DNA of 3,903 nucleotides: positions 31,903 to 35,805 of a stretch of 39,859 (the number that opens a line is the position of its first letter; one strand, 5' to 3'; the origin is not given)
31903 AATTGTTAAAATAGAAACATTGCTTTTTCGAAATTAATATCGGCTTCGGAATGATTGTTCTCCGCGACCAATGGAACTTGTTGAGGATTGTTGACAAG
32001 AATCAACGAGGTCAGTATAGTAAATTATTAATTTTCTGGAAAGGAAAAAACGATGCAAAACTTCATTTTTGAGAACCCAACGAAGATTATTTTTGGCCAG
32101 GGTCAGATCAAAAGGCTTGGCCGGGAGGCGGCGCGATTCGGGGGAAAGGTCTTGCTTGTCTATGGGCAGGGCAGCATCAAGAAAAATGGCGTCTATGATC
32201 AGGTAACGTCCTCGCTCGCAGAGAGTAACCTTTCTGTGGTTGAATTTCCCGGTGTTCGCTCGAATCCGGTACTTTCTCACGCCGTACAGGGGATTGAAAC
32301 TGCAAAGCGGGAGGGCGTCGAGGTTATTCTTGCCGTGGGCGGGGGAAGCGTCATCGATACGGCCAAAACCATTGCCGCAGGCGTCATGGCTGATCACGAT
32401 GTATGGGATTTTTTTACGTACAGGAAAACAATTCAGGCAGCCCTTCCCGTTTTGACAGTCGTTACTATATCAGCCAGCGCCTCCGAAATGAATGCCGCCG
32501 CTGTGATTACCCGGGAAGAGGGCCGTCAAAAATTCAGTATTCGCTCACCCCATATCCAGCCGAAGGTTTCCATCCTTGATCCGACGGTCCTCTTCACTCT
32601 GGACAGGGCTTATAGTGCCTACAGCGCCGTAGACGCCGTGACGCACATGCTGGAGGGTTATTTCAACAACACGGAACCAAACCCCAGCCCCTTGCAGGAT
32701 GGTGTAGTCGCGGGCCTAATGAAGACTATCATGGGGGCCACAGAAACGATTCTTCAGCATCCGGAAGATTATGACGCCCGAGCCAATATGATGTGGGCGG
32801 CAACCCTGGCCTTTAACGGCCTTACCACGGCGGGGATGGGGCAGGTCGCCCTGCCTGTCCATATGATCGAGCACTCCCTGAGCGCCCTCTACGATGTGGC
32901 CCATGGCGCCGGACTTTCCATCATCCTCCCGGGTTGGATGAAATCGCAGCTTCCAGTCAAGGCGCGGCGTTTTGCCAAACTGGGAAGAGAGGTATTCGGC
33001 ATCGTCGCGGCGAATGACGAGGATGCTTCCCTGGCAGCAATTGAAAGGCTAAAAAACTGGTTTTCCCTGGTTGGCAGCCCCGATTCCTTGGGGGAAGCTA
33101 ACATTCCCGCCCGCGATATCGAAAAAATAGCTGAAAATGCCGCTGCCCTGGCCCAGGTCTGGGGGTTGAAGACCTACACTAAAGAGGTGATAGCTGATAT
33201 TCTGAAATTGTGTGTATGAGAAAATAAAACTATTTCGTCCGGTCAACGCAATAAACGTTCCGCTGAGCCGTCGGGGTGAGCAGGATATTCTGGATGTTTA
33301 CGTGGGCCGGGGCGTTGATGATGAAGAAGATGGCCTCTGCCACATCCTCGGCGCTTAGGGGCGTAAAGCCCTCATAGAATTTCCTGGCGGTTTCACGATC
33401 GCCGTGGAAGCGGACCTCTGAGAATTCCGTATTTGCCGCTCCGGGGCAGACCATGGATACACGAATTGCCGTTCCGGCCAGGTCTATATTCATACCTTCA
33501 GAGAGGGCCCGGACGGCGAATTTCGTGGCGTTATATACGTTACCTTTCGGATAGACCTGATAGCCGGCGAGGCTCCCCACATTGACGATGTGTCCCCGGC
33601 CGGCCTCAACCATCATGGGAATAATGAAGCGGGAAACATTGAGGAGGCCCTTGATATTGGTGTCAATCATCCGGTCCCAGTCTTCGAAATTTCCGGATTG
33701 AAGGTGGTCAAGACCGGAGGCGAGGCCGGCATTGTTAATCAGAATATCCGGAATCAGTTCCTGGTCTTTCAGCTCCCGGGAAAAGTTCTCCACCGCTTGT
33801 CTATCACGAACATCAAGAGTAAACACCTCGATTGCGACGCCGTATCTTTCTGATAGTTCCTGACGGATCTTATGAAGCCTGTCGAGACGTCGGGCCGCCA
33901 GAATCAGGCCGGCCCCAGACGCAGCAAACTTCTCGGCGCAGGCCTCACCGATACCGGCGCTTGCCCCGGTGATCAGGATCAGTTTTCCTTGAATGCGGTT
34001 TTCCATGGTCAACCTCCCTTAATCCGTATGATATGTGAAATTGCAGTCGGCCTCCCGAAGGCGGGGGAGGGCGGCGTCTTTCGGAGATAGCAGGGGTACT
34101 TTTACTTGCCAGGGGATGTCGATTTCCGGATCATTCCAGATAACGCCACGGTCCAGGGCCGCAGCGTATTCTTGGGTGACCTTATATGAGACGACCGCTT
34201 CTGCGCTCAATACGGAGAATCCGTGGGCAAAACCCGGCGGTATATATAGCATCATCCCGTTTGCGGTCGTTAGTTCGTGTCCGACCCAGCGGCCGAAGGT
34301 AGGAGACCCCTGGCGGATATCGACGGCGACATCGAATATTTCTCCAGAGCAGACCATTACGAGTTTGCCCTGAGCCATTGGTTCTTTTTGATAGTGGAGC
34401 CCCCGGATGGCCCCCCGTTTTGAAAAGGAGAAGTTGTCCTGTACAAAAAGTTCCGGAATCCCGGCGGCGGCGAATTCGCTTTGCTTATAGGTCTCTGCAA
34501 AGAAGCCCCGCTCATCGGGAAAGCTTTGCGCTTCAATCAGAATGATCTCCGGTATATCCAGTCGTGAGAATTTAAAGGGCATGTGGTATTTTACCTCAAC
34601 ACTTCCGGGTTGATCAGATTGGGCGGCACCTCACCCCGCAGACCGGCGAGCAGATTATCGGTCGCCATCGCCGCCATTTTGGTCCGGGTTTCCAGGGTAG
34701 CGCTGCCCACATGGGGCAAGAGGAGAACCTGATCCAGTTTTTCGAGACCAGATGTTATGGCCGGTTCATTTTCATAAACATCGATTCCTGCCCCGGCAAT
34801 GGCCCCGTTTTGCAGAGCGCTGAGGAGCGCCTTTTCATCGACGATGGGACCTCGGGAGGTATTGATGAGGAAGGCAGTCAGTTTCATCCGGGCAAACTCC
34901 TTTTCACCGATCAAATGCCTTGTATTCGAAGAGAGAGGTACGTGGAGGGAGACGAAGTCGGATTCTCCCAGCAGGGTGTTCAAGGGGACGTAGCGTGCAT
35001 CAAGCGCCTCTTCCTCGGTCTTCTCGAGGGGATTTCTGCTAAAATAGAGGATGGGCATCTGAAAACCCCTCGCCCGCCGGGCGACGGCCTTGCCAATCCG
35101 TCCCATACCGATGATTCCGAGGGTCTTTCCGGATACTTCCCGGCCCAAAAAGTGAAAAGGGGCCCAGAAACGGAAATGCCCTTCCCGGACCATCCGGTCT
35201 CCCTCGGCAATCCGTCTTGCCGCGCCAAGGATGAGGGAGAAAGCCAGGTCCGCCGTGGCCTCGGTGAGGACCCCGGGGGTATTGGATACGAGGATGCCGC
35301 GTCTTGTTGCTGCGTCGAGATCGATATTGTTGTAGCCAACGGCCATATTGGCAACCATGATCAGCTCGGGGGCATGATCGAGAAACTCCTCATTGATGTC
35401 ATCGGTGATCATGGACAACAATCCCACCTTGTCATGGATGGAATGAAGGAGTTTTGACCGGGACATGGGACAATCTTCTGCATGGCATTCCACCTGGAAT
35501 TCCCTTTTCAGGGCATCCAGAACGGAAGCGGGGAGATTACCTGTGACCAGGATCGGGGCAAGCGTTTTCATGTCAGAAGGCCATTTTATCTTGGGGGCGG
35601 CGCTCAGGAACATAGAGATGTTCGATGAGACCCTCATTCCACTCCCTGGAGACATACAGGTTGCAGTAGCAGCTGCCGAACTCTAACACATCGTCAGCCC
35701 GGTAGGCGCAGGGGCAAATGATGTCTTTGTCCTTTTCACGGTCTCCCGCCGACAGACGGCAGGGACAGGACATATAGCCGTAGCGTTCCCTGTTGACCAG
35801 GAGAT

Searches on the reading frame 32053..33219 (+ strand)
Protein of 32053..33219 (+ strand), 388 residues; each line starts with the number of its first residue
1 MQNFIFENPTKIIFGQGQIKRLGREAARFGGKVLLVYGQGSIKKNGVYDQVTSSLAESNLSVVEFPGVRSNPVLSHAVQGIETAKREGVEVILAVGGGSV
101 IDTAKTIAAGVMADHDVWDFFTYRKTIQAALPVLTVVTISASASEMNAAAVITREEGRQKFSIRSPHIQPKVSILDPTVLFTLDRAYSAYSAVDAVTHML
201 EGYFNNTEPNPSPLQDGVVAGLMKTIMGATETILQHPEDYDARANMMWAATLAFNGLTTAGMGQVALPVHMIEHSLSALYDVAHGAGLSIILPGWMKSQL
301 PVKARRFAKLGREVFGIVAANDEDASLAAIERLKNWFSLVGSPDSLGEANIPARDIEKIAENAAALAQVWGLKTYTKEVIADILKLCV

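Call 83: search_protein_families(library=pfam, proteins=[window:32053-33219:+], max_evalue=0.00001)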
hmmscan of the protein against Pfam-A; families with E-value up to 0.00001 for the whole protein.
window:32053-33219:+ (388 aa): 3 families
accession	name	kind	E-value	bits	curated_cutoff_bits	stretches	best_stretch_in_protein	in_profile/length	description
PF00465.25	Fe-ADH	-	1.4e-48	165.2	31.3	1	9-177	1-168/168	Iron-containing alcohol dehydrogenase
PF25137.1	ADH_Fe_C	-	6.8e-34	117.7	27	1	189-385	2-191/194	Fe-containing alcohol dehydrogenase family, C-terminal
PF13685.12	Fe-ADH_2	-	5.9e-09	36.5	28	1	15-109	3-95/149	Iron-containing alcohol dehydrogenase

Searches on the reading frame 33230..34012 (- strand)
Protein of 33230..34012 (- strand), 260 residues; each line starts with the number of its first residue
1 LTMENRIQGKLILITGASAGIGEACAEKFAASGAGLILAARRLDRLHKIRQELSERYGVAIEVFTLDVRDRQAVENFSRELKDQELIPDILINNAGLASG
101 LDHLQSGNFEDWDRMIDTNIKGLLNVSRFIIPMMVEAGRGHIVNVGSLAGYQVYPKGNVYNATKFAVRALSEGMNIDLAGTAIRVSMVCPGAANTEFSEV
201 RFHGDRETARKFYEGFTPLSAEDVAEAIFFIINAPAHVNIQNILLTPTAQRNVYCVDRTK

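Call 83: search_protein_families(library=pfam, proteins=[window:33230-34012:-], max_evalue=0.00001)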
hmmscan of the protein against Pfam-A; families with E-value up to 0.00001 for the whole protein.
window:33230-34012:- (260 aa): 4 families
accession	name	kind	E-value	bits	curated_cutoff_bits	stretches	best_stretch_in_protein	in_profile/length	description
PF00106.31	adh_short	-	8.4e-51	172.7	26.6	1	10-199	1-188/195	short chain dehydrogenase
PF13561.12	adh_short_C2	-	8.3e-37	127.5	27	1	16-232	1-217/236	Enoyl-(Acyl carrier protein) reductase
PF08659.16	KR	-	1.1e-11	45.4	22.6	1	12-183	3-173/180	KR domain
PF01370.27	Epimerase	-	2.2e-06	27.7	20.9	0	12-156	1-121/240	NAD dependent epimerase/dehydratase family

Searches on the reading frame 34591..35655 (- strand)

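Call 83: search_protein_families(library=pfam, proteins=[window:34591-35655:-], max_evalue=0.00001)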
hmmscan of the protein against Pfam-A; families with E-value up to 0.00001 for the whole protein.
window:34591-35655:- (354 aa): 2 families
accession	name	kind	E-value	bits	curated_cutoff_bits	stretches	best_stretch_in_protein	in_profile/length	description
PF02826.25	2-Hacid_dh_C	-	3e-62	209.6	25.1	1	139-317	1-178/178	D-isomer specific 2-hydroxyacid dehydrogenase, NAD binding domain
PF00389.36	2-Hacid_dh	-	6.9e-32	110.4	24.6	1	35-349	1-134/134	D-isomer specific 2-hydroxyacid dehydrogenase, catalytic domain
